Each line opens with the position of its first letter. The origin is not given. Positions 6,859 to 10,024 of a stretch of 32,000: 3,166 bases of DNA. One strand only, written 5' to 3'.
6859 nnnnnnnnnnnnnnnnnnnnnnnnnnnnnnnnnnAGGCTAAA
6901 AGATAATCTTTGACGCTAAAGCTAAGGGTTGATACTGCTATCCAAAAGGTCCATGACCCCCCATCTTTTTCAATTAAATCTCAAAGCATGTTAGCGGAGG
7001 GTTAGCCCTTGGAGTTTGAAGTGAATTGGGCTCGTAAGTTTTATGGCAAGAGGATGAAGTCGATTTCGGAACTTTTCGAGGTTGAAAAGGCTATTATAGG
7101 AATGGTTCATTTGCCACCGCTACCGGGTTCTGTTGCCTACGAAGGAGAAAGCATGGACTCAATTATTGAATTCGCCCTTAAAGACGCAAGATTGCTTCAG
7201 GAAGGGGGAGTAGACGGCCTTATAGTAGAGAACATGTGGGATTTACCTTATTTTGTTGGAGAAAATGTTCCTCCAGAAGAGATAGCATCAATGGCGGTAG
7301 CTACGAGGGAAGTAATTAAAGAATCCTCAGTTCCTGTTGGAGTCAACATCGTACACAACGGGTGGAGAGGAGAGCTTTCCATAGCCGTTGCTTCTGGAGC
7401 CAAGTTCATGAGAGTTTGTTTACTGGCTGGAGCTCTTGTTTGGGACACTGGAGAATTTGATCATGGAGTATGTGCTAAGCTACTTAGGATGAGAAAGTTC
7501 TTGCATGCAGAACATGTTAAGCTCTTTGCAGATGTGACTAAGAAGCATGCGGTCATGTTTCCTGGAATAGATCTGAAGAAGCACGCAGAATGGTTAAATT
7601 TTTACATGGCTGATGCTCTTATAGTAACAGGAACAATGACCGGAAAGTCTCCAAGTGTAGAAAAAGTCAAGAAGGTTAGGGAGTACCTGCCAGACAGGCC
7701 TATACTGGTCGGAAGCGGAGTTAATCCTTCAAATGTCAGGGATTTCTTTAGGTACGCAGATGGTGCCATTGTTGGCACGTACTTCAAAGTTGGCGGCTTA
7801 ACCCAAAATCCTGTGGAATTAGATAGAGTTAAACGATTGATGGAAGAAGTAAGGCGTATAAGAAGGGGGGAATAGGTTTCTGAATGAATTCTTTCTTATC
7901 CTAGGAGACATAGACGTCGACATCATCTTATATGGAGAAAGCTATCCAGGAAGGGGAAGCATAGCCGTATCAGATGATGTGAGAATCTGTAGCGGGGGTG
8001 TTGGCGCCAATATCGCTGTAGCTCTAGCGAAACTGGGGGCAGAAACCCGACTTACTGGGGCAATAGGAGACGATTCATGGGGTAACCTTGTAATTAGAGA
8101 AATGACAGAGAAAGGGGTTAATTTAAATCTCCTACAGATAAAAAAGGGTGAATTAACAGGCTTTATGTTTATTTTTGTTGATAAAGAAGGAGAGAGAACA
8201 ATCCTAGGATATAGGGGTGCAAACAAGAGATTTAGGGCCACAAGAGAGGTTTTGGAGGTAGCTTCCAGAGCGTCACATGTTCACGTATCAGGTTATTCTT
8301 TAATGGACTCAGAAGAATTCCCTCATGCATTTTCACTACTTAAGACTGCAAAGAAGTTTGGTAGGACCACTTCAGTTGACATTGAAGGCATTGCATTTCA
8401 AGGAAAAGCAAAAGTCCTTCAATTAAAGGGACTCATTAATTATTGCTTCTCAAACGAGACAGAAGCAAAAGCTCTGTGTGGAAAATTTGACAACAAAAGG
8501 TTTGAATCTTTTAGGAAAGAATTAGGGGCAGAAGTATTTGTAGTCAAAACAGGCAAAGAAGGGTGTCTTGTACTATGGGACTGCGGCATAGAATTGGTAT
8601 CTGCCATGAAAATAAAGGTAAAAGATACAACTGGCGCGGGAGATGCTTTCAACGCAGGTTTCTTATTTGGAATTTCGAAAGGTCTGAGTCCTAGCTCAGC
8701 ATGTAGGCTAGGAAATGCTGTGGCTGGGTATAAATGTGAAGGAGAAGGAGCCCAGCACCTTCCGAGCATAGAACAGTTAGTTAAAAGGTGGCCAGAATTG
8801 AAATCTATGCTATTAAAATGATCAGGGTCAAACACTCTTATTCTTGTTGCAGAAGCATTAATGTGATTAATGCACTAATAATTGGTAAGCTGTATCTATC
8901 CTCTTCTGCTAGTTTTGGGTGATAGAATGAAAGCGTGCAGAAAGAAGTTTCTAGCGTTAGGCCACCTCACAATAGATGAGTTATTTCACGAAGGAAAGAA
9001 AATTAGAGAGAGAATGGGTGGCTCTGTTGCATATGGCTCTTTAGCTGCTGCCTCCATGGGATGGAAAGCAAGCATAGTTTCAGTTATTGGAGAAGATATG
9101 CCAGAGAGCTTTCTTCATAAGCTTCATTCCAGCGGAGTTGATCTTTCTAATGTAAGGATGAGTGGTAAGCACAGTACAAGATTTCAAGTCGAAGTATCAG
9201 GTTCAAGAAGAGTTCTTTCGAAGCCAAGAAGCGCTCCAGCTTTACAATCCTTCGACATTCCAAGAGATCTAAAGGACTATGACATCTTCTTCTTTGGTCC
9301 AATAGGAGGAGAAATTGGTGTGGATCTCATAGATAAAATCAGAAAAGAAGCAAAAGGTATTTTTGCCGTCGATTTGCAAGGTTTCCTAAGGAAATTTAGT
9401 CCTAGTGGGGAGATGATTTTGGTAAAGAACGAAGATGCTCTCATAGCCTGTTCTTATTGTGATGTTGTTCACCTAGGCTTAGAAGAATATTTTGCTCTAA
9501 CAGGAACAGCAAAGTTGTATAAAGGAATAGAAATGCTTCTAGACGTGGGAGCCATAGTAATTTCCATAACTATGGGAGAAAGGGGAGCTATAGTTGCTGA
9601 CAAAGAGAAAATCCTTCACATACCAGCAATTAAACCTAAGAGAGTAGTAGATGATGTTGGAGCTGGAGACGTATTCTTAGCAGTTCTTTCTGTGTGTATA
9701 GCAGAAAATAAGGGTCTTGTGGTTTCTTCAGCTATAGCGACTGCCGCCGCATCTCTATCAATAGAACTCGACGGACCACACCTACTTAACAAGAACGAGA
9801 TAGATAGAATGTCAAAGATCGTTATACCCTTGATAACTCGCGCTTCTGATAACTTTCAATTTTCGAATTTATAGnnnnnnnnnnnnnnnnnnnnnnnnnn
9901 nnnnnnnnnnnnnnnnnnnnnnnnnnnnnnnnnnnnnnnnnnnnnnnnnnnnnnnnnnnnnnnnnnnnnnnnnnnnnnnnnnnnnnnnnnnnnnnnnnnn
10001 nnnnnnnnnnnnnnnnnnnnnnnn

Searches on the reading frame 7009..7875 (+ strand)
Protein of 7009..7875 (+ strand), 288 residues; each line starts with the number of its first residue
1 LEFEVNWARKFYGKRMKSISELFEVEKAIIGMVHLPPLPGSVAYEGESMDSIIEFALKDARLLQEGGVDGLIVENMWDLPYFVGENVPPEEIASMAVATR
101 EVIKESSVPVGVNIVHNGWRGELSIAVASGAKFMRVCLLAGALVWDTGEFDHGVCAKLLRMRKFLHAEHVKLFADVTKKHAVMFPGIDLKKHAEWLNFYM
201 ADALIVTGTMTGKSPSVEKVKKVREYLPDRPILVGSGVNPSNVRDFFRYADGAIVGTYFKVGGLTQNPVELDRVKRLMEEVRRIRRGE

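Call 3: search_protein_families(library=pfam, proteins=[window:7009-7875:+])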
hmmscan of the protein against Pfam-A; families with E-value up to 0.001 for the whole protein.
window:7009-7875:+ (288 aa): 2 families
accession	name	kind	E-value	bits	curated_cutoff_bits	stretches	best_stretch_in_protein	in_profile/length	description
PF03437.21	BtpA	-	3.4e-70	236.8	30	1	26-282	2-253/254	BtpA family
PF00290.26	Trp_syntA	-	0.0008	18.9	27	0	199-257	168-227/259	Tryptophan synthase alpha chain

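Call 21: search_protein_families(library=ncbifam, proteins=[window:7009-7875:+], max_evalue=0.001)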
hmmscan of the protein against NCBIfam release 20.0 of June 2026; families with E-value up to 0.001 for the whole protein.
window:7009-7875:+ (288 aa): 2 families
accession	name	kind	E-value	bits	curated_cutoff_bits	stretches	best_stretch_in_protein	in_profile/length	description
TIGR00259.1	thylakoid_BtpA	subfamily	3.7e-71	239.6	153.4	1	26-286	1-257/257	BtpA/SgcQ family protein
NF045918.1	PhsystIBiosynBtpA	equivalog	1.1e-55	188.8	400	1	20-281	2-260/261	photosystem I biogenesis protein BtpA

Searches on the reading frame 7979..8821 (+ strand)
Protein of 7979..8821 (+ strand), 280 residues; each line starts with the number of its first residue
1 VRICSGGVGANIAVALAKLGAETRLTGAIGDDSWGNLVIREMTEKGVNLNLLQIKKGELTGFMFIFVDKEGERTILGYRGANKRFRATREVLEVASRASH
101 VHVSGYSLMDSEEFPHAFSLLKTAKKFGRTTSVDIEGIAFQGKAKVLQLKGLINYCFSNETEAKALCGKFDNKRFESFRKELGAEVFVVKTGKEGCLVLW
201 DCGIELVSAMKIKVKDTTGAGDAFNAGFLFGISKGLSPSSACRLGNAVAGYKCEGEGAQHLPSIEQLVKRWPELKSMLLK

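Call 3: search_protein_families(library=pfam, proteins=[window:7979-8821:+])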
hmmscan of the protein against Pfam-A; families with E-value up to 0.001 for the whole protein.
window:7979-8821:+ (280 aa): 2 families
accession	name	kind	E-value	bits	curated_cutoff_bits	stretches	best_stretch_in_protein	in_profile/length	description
PF00294.29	PfkB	-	5.4e-51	174.2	25.8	1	6-260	36-297/302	pfkB family carbohydrate kinase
PF25270.1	Khk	-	1.9e-08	34.4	35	1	176-251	270-345/365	Prokaryotic ketohexokinase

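Call 21: search_protein_families(library=ncbifam, proteins=[window:7979-8821:+], max_evalue=0.001)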
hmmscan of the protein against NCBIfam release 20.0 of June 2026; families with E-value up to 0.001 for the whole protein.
window:7979-8821:+ (280 aa): 24 families
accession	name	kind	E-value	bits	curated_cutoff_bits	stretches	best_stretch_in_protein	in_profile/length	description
TIGR02152.1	D_ribokin_bact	equivalog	1.8e-40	139.2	299.65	1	2-267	31-296/298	ribokinase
NF053626.1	RibKinHalex1628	equivalog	6.1e-35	121.1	330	1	5-267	37-287/293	ATP-dependent ribose-1-phosphate kinase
TIGR04382.1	myo_inos_iolC_N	equivalog_domain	1.4e-31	110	300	1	6-267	34-305/309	5-dehydro-2-deoxygluconokinase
NF008353.0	PRK11142.1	equivalog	2.3e-27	96.3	341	1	2-260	35-291/307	ribokinase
NF006957.1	PRK09434.1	equivalog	1.9e-24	86.7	450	1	4-244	25-272/302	fructokinase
NF041134.1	R1P_kin_Thcocales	equivalog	5e-22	78.7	500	1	6-259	37-269/291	ADP-dependent ribose-1-phosphate kinase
NF040938.1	KDG_KDGal_kin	equivalog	3.2e-21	75.7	400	1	7-254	31-285/305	bifunctional 2-dehydro-3-deoxygluconokinase/2-dehydro-3-deoxygalactonokinase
TIGR03168.1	1-PFK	subfamily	6.1e-21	74.6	216.4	1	2-260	31-291/305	hexose kinase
NF049991.1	TagKinase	equivalog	4.2e-20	71.8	420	1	15-250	50-293/321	tagatose kinase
TIGR03828.1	pfkB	equivalog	7e-20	71.3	292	1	2-267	31-298/305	1-phosphofructokinase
NF007321.0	PRK09813.1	equivalog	1.4e-18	67.4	247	1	4-251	22-253/261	fructoselysine 6-kinase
NF052444.1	DhDoxglucKinKdgK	equivalog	8.9e-17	61.4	400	1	6-257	25-294/303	2-dehydro-3-deoxygluconokinase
TIGR02198.1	rfaE_dom_I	equivalog_domain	9.9e-17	61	345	2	159-261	197-305/315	D-glycero-beta-D-manno-heptose-7-phosphate kinase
NF041320.1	pfkB_Halo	equivalog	1.9e-15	57.1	400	1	3-265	34-288/302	1-phosphofructokinase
NF041332.1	KDG_KDGal_kin_Halo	equivalog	4.5e-14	52.6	440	1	3-257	30-296/320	bifunctional 2-dehydro-3-deoxygluconokinase/2-dehydro-3-deoxygalactonokinase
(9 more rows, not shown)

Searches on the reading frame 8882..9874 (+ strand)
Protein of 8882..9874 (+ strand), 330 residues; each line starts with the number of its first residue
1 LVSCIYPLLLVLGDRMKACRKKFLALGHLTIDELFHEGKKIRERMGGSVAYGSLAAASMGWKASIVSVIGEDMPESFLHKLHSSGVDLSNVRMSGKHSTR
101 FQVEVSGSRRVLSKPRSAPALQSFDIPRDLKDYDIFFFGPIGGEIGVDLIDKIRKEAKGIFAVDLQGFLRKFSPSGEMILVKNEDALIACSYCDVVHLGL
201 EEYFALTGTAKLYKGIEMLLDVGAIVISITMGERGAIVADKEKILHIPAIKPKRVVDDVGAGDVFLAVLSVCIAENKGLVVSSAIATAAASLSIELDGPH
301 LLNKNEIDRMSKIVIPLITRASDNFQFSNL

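Call 3: search_protein_families(library=pfam, proteins=[window:8882-9874:+])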
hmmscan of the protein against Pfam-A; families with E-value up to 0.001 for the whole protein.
window:8882-9874:+ (330 aa): 1 family
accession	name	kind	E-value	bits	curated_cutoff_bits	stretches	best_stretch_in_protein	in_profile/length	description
PF00294.29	PfkB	-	2.1e-24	86.8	25.8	2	190-298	181-294/302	pfkB family carbohydrate kinase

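Call 21: search_protein_families(library=ncbifam, proteins=[window:8882-9874:+], max_evalue=0.001)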
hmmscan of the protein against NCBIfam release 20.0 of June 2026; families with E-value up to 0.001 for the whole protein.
window:8882-9874:+ (330 aa): 20 families
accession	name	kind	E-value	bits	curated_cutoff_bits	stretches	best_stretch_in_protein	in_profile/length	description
TIGR02152.1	D_ribokin_bact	equivalog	3.9e-19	69.1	299.65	1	203-298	186-285/298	ribokinase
NF007321.0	PRK09813.1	equivalog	7e-15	55.2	247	2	210-297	172-258/261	fructoselysine 6-kinase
NF041164.1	NucKinThplmales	equivalog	8e-15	54.8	450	1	37-313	24-292/295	nucleoside kinase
TIGR03168.1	1-PFK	subfamily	3.8e-14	52.3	216.4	1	209-312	198-300/305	hexose kinase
TIGR02198.1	rfaE_dom_I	equivalog_domain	1.2e-13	50.9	345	1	218-310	221-313/315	D-glycero-beta-D-manno-heptose-7-phosphate kinase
TIGR03828.1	pfkB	equivalog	4.6e-13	48.9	292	1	210-312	199-300/305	1-phosphofructokinase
NF006957.1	PRK09434.1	equivalog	5.7e-13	49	450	1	189-280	176-267/302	fructokinase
TIGR04382.1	myo_inos_iolC_N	equivalog_domain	2.6e-12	46.6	300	1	189-294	185-290/309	5-dehydro-2-deoxygluconokinase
NF008353.0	PRK11142.1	equivalog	8.7e-11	41.9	341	1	215-298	206-288/307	ribokinase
NF008454.0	PRK11316.1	equivalog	1.2e-09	37.4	521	1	213-309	214-310/475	bifunctional D-glycero-beta-D-manno-heptose-7-phosphate kinase/D-glycero-beta-D-manno-heptose 1-phosphate adenylyltransferase HldE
NF049991.1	TagKinase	equivalog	3.7e-09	35.8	420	1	191-299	193-301/321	tagatose kinase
NF053626.1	RibKinHalex1628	equivalog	7.5e-08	32.2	330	0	44-126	36-122/293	ATP-dependent ribose-1-phosphate kinase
NF041320.1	pfkB_Halo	equivalog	4.6e-07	29.6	400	1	219-303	203-286/302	1-phosphofructokinase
NF040938.1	KDG_KDGal_kin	equivalog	1.4e-06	27.7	400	1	213-298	204-288/305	bifunctional 2-dehydro-3-deoxygluconokinase/2-dehydro-3-deoxygalactonokinase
NF047869.1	myo_kin_aldol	exception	8.9e-06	24.3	600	0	40-99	33-93/586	bifunctional 5-dehydro-2-deoxygluconokinase/5-dehydro-2-deoxyphosphogluconate aldolase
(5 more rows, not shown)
